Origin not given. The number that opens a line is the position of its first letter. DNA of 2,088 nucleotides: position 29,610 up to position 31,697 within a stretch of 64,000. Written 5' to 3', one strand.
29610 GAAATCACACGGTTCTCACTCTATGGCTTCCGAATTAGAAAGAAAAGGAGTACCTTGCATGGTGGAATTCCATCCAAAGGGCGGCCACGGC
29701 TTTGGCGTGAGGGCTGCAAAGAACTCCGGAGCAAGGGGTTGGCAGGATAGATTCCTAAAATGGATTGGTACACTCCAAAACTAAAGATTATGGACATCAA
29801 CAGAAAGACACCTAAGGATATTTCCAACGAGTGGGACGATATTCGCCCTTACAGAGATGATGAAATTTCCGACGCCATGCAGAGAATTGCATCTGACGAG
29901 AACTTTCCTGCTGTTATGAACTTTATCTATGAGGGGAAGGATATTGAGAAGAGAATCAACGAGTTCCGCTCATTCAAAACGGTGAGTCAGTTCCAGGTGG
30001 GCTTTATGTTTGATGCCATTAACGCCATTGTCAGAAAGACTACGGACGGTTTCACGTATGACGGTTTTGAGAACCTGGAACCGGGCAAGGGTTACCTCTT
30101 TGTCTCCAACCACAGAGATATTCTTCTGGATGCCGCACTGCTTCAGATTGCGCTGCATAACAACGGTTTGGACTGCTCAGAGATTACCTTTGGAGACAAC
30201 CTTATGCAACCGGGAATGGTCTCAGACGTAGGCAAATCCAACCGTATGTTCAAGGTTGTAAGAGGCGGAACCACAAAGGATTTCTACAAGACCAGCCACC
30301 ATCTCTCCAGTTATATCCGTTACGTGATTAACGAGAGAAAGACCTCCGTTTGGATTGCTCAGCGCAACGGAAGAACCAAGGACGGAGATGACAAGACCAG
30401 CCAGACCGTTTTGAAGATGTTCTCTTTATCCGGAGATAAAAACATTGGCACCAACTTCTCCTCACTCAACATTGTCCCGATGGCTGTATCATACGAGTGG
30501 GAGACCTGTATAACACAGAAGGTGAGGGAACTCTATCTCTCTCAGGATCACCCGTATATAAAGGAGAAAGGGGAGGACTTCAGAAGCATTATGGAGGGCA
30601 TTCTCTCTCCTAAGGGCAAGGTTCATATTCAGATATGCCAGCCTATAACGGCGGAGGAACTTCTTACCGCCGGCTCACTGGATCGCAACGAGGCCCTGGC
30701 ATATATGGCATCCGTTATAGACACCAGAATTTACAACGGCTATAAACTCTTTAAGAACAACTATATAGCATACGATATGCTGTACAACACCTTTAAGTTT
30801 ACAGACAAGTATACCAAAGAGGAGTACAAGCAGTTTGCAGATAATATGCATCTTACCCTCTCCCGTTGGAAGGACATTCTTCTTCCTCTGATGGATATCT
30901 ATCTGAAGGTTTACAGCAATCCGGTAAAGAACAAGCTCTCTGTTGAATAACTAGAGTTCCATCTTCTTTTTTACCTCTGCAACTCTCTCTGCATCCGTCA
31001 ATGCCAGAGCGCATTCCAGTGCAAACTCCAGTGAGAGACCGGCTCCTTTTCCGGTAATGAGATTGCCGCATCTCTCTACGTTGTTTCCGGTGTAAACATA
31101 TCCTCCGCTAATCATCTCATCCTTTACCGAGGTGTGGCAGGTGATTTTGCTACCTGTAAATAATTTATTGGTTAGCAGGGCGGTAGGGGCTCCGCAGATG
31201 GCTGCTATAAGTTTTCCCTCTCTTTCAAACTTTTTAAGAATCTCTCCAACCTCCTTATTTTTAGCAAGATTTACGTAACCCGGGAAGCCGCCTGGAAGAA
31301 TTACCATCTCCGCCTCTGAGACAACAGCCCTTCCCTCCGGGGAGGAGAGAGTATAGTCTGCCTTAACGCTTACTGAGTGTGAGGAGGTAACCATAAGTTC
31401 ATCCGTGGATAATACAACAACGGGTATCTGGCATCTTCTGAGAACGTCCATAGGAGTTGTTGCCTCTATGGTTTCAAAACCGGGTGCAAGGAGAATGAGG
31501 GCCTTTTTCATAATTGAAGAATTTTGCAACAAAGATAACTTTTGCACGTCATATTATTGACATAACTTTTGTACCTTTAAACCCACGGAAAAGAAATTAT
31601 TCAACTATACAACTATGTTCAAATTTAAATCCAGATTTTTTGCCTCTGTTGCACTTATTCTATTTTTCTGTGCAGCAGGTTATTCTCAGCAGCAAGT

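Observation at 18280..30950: Twelve-gene coupled locus joining sugar activation, a FabG/ACP/KS/CLF set, several acyltransferases, GT2 plus flippase-like protein, an MMPL exporter and an esterase. It has an aryl-polyene-like core but no dehydratase or starter enzymes.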

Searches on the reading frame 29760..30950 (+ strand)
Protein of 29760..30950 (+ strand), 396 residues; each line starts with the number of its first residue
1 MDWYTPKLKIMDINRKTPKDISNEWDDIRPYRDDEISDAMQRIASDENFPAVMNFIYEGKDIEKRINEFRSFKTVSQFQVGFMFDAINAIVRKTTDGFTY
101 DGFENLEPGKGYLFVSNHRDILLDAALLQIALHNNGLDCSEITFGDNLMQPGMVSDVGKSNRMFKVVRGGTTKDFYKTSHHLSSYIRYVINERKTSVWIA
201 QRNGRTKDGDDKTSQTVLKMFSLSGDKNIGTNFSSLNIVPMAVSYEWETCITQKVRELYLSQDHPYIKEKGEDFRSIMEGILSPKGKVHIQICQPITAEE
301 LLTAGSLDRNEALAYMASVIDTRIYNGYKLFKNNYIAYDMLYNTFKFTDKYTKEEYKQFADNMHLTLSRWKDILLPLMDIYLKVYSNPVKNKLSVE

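Call 4: search_protein_families(library=pfam, proteins=[window:29760-30950:+], max_evalue=0.01)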
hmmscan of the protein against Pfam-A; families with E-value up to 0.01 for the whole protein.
window:29760-30950:+ (396 aa): 1 family
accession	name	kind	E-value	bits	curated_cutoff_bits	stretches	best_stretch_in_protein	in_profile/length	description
PF01553.26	Acyltransferase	-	6.2e-06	26.5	23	1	99-204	3-101/132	Acyltransferase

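Call 6: search_protein_families(library=ncbifam, proteins=[window:29760-30950:+], max_evalue=0.001)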
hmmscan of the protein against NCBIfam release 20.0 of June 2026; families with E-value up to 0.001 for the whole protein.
window:29760-30950:+ (396 aa): 0 families

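Call 54: search_solved_structures(query=window:29790-30950:+, max_evalue=1)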
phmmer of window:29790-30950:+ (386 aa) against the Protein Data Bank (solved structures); distinct sequences matched with E-value up to 1: 0.

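Call 69: find_homologous_proteins(query=window:29790-30950:+, max_evalue=1e-10)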
Query window:29790-30950:+ (386 aa): 7907 proteins with E <= 1e-10 among 8000 candidates; the best 120 are listed.
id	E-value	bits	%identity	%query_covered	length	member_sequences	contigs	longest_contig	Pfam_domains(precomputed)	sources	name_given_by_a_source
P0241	8.1e-254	859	98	100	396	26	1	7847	-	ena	-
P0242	3.6e-218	742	83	100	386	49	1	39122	PF01553.27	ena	-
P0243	7.8e-212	721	81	100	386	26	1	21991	PF01553.27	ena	-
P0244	1.6e-210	717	81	100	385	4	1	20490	PF01553.27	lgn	-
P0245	1.0e-209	714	79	100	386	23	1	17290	PF01553.27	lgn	-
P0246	5.9e-209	712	80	99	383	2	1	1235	PF01553.27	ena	-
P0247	8.8e-209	711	80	99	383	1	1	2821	-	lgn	-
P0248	1.7e-208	710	80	99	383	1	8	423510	-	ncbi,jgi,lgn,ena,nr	ncbi:MAG: acyltransferase [Bacteroidales bacterium]|jgi:1-acyl-sn-glycerol-3-phosphate acyltransfera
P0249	1.9e-208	710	80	99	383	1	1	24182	-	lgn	-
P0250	2.5e-208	709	80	99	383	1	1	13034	-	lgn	-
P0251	2.8e-208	709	80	99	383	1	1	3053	-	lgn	-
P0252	6.3e-208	708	80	99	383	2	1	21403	-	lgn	-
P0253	1.1e-207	707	80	99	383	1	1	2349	-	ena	-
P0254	1.5e-207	707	79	100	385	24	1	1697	-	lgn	-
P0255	1.5e-206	704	78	100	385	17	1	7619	-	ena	-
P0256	6.7e-204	695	79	100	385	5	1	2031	PF01553.27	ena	-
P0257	7.8e-201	685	77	100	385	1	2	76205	PF01553.27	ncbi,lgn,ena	-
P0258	6.3e-200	682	76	100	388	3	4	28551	PF01553.27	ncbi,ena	-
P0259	3.9e-176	604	69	100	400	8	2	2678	PF01553.27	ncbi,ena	-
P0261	2.0e-166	572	64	99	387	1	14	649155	PF01553.27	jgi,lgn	jgi:hypothetical protein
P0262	3.0e-166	571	64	99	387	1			PF01553.27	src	-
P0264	5.7e-160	550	64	98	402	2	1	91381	PF01553.27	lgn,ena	-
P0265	1.5e-159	549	61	100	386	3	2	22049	PF01553.27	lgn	-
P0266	2.4e-153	529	62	99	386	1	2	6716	PF01553.27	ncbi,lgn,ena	-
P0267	9.9e-146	503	58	98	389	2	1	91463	PF01553.27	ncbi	-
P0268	2.9e-143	495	58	99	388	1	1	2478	PF01553.27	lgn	-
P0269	5.2e-142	491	57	99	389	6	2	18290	PF01553.27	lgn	-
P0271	1.3e-135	470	55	97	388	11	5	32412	PF01553.27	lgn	-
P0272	1.6e-134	467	55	96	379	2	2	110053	PF01553.27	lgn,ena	-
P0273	3.5e-133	462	57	96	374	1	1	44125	PF19576.5,PF01553.27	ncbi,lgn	-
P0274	1.0e-130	454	54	96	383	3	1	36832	PF01553.27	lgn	-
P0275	3.4e-130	452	54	96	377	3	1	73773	PF01553.27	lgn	-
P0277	1.4e-128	447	54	95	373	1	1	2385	PF01553.27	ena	-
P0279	3.5e-125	436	54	95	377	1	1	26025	PF01553.27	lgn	-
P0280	1.4e-124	434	53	97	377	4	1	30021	PF01553.27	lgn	-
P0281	9.0e-123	428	53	96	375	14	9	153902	PF01553.27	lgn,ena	-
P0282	2.2e-122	427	68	73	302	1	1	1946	PF01553.27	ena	-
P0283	7.7e-121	422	52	95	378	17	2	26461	PF01553.27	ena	-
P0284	2.4e-120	420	52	95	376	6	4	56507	PF01553.27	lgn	-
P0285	4.0e-118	413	51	96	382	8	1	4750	PF01553.27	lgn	-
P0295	2.7e-116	407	51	95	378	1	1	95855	PF01553.27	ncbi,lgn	-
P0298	1.2e-115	404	51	97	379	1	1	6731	PF01553.27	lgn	-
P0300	2.4e-115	404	50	96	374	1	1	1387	PF01553.27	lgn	-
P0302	1.2e-114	401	49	96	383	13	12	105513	PF01553.27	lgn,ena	-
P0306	1.4e-113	398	48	95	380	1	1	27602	PF01553.27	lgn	-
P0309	2.3e-113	397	49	96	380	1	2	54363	PF01553.27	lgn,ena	-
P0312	1.7e-112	394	50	96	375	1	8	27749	PF01553.27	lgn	-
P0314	2.3e-112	394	50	96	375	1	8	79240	PF01553.27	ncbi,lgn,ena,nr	ncbi:MAG: 1-acyl-sn-glycerol-3-phosphate acyltransferase [Bacteroidaceae bacterium]|nr:1-acyl-sn-gly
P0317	3.0e-112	393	50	95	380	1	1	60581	PF01553.27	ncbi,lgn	-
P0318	3.5e-112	393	50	95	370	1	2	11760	PF01553.27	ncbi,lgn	-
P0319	4.0e-112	393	50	95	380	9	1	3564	PF01553.27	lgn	-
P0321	6.3e-112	392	48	95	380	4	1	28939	PF01553.27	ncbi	-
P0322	7.1e-112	392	50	96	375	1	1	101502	PF01553.27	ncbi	-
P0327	1.4e-111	391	51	96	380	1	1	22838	PF01553.27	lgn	-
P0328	1.6e-111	391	50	96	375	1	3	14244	PF01553.27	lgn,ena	-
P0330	4.0e-111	390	48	96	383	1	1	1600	PF01553.27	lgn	-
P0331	4.6e-111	389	49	95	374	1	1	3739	PF01553.27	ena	-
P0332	4.7e-111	389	49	95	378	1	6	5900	PF01553.27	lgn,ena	-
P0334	5.5e-111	389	50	96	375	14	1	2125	PF01553.27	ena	-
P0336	6.9e-111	389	49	97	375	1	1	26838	PF01553.27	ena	-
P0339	7.9e-111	389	48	97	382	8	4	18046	PF01553.27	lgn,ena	-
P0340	8.1e-111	389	51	95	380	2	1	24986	PF01553.27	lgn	-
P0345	1.1e-110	388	49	95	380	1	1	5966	PF01553.27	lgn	-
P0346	1.1e-110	388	50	96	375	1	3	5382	PF01553.27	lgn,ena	-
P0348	1.3e-110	388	49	97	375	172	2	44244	PF01553.27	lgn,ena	-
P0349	1.4e-110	388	48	95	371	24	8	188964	PF01553.27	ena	-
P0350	1.4e-110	388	48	97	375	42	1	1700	PF01553.27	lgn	-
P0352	1.7e-110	388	51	98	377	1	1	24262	PF01553.27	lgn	-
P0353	1.8e-110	387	49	97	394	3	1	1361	PF01553.27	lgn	-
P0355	1.9e-110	387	49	95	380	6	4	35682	PF01553.27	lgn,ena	-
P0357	2.6e-110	387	51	96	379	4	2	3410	PF01553.27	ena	-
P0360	3.4e-110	387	50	96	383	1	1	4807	PF01553.27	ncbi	-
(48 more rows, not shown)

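Call 78: predict_structure(alignment_id=A2)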
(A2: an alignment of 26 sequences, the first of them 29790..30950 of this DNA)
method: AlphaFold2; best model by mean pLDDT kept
length: 386 residues; sequences in the alignment: 26
mean_pLDDT: 87.9   pTM: 0.87
mean pLDDT of the five models: 87.9, 87.3, 86.2, 86.0, 85.9
residues with pLDDT >= 90: 215; 70-90: 144; 50-70: 21; < 50: 6
segments of 3 or more residues with pLDDT < 50: 1-4
pLDDT, mean of each block of 10 residues (from residue 1): 48 83 93 92 87 92 91 89 93 92 85 85 86 76 85 82 88 93 89 59 87 93 95 91 86 78 77 91 97 96 96 94 97 97 98 93 92 93 88
secondary structure, 60 per line:
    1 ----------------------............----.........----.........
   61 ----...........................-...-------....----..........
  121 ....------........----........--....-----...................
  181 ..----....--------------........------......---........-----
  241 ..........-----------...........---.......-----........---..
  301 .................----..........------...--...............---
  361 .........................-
elements in order: H23-34 H39-47 H52-60 H65-84 E85-91 E103-106 H111-124 E131-135 H143-150 E153-156 H162-182 E187-190 H205-212 H219-224 E228-235 H241-250 H262-272 E276-282 H288-295 H299-317 H322-331 H343-357 H361-385

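Call 80: fold_search(model_id=the predicted structure, library=pdb)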
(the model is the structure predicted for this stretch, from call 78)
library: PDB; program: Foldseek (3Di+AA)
matches with E <= 10: 645; with E <= 0.001: 6
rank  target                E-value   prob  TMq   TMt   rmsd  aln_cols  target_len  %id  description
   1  8e4y                  2.1e-09  1.00  0.55  0.34  14.3       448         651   13  Cryo-EM structure of human glycerol-3-phosphate acyltransferase 1 (GPAT1) in complex with 2-oxohexadecyl-CoA (released 2022-12-21)
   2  5kym_A                4.2e-06  1.00  0.37  0.55   9.4       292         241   14  Crystal Structure of the 1-acyl-sn-glycerophosphate (LPA) acyltransferase, PlsC, from Thermotoga maritima (released 2017-07-26)
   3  8ia1_A                1.5e-05  1.00  0.41  0.43   7.3       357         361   12  plastidial glycerol-3-phosphate acyltransferases (GPAT) from the green alga Myrmecia incisa (released 2024-02-07)
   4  5kym_B                2.8e-05  1.00  0.37  0.56   9.4       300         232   13  Crystal Structure of the 1-acyl-sn-glycerophosphate (LPA) acyltransferase, PlsC, from Thermotoga maritima (released 2017-07-26)
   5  1k30                  3.2e-05  1.00  0.43  0.45   7.9       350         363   11  Crystal Structure Analysis of Squash (Cucurbita moschata) glycerol-3-phosphate (1)-acyltransferase (released 2001-10-31)
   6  1iuq                  1.3e-04  1.00  0.41  0.43   7.5       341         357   12  The 1.55 A Crystal Structure of Glycerol-3-Phosphate Acyltransferase (released 2003-10-07)
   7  7qwq_x                5.0e-03  0.60  0.20  0.17  24.4       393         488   12  Ternary complex of ribosome nascent chain with SRP and NAC (released 2022-03-16)
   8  7k3z_A                5.2e-03  0.20  0.13  0.10  25.7       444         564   11  P. falciparum Cpn60 D474A mutant bound to ATP (released 2021-04-21)
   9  7zkq_T                6.1e-03  0.97  0.31  0.34  14.1       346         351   13  Early Pp module assembly intermediate of complex I (released 2022-11-23)
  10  3dm5_A                8.6e-03  0.51  0.20  0.19  29.7       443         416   10  Structures of SRP54 and SRP19, the two proteins assembling the ribonucleic core of the Signal Recognition Particle fro (released 2008-11-04)
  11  2cnw_E                1.5e-02  0.60  0.20  0.25  18.4       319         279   12  GDPALF4 complex of the SRP GTPases Ffh and FtsY (released 2006-10-11)
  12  2q9b_A                1.6e-02  0.60  0.21  0.25  17.5       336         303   12  Structure of FTSY:GMPPNP Complex (released 2007-07-03)
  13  4c7o_B                1.6e-02  0.54  0.19  0.24  17.9       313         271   10  The structural basis of FtsY recruitment and GTPase activation by SRP RNA (released 2013-11-20)
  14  1rj9_A                1.6e-02  0.51  0.20  0.25  17.8       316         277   11  Structure of the heterodimer of the conserved GTPase domains of the Signal Recognition Particle (Ffh) and Its Receptor (released 2004-01-27)
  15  1zu5_B                1.8e-02  0.57  0.21  0.25  18.9       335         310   11  Crystal structure of FtsY from Mycoplasma mycoides- space group H32 (released 2006-01-24)
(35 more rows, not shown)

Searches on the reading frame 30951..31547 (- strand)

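Call 4: search_protein_families(library=pfam, proteins=[window:30951-31547:-], max_evalue=0.01)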
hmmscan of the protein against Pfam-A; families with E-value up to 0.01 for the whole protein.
window:30951-31547:- (198 aa): 2 families
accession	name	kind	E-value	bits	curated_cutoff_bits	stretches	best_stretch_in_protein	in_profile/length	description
PF01965.30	DJ-1_PfpI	-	3.5e-41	141.2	26.6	1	14-179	1-162/165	DJ-1/PfpI family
PF07685.20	GATase_3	-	0.00022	21.4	27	1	71-120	33-84/196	CobB/CobQ-like glutamine amidotransferase domain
